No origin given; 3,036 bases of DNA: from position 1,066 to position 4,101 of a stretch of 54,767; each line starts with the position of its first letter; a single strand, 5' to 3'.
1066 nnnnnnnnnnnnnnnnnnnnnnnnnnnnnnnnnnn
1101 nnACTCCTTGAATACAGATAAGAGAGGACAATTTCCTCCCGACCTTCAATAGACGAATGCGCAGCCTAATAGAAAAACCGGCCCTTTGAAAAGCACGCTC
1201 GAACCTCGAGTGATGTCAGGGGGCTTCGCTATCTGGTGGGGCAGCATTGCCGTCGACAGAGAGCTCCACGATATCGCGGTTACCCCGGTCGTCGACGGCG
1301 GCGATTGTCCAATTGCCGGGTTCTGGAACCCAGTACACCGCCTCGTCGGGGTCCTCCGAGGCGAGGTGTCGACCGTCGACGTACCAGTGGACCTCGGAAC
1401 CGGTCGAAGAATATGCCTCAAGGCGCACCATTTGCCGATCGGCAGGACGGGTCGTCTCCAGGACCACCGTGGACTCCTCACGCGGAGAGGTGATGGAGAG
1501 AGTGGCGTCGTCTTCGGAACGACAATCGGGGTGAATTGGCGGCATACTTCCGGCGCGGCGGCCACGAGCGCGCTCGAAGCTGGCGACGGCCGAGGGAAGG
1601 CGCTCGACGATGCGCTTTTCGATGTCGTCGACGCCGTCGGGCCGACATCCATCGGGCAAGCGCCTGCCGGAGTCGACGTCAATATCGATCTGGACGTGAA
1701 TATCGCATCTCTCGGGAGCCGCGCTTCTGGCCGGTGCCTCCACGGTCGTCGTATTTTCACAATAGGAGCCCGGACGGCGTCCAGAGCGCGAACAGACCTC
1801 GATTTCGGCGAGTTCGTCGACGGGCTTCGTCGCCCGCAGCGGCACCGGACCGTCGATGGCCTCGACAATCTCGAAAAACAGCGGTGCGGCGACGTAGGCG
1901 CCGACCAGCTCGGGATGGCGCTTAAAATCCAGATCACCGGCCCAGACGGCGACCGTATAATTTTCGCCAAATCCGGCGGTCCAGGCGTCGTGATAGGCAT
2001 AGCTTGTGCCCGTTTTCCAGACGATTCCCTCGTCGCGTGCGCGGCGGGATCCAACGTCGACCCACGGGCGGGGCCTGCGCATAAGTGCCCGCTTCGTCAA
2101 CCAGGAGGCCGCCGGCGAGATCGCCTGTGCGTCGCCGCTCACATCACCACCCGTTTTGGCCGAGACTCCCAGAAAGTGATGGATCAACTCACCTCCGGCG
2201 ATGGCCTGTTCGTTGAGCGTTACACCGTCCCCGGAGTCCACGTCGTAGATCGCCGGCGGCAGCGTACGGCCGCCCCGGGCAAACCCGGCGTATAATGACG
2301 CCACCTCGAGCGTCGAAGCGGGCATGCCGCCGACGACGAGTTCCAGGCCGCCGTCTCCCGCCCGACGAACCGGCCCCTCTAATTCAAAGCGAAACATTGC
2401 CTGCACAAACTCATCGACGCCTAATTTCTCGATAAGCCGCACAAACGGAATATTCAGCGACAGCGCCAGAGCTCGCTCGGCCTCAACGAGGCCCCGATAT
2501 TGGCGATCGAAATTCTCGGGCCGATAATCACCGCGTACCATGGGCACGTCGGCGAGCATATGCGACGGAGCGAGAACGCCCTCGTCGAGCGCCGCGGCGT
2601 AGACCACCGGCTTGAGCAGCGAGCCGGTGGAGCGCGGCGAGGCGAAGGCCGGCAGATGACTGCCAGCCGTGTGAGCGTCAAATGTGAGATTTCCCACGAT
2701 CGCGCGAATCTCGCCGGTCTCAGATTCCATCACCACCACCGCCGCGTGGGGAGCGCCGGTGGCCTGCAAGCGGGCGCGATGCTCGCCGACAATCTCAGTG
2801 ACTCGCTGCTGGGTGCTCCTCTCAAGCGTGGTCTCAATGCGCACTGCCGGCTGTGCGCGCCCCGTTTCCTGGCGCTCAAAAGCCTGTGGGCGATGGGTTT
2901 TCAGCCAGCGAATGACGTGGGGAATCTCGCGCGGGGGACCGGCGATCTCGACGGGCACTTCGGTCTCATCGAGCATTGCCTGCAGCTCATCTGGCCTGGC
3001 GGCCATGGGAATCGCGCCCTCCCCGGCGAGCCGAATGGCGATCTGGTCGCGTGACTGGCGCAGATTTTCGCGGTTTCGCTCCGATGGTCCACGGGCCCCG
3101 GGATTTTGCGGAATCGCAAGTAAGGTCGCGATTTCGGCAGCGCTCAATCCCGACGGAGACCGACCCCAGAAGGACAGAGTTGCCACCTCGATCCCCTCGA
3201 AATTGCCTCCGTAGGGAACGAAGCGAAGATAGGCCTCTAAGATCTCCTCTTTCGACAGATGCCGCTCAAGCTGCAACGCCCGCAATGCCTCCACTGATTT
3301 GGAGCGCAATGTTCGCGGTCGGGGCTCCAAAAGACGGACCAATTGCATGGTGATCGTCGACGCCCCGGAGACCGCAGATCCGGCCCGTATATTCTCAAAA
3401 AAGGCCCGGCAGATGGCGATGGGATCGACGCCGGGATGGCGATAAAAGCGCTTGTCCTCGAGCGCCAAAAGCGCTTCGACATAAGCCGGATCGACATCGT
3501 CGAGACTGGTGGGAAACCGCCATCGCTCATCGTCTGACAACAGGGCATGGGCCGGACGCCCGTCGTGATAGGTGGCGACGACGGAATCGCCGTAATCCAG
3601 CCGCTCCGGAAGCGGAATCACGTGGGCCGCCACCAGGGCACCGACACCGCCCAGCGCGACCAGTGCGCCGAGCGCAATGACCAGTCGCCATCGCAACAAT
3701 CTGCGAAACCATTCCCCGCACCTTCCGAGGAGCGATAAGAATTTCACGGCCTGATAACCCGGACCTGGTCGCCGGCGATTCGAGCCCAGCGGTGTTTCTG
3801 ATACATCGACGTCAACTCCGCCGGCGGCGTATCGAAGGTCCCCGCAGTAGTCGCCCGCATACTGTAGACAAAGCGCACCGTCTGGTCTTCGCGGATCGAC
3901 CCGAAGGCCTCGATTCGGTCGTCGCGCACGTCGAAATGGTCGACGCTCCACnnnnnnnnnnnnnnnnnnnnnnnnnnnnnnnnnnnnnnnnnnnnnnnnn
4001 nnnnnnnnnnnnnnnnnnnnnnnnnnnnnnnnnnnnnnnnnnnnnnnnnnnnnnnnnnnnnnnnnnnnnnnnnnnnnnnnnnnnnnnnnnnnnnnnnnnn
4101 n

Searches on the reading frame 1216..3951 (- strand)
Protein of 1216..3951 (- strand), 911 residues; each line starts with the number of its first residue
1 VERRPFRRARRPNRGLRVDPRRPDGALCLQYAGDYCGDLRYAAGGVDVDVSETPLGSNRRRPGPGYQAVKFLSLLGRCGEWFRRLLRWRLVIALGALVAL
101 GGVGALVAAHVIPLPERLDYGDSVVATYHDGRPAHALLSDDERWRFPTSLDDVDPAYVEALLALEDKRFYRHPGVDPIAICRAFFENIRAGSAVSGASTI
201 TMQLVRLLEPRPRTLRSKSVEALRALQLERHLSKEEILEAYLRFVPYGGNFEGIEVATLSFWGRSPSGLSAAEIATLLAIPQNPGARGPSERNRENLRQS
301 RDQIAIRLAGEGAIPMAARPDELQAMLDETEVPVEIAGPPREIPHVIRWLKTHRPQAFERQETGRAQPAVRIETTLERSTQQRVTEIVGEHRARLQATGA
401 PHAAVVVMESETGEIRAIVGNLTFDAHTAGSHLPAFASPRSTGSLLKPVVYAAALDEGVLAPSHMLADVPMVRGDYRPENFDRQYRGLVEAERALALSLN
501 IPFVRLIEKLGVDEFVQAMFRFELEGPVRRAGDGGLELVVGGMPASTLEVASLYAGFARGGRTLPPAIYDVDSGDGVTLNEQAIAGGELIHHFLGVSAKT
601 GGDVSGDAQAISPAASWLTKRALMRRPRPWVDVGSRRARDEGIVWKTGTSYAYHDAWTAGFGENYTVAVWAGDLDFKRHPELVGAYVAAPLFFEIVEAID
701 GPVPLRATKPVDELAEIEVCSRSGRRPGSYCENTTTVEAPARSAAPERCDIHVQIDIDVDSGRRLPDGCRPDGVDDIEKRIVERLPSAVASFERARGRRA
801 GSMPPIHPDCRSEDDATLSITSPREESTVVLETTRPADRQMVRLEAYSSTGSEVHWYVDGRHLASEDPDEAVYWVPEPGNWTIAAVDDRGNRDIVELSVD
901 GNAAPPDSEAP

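Call 46: find_encoding_contigs(protein=window:1216-3747:-, flank=10000, max_places=10)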
Protein window:1216-3747:- (843 aa): no gene with exactly this product is on record in the collection.

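Call 59: search_protein_families(library=pfam, proteins=[window:1216-3951:-], max_evalue=0.00001)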
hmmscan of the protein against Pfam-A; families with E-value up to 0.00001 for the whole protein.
window:1216-3951:- (911 aa): 3 families
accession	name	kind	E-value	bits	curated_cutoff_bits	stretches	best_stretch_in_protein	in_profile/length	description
PF00912.28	Transgly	-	3.6e-47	160.5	27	1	137-305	8-174/178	Transglycosylase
PF00905.27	Transpeptidase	-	3.3e-17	63.1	22.1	1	404-570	2-187/299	Penicillin binding protein transpeptidase domain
PF06832.18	BiPBP_C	-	3.1e-15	56.3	26.8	1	808-895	2-88/90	Penicillin-Binding Protein C-terminus Family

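Call 87: find_encoding_contigs(protein=window:1219-3747:-, flank=10000, max_places=10)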
Protein seq(843 aa) (843 aa): no gene with exactly this product is on record in the collection.
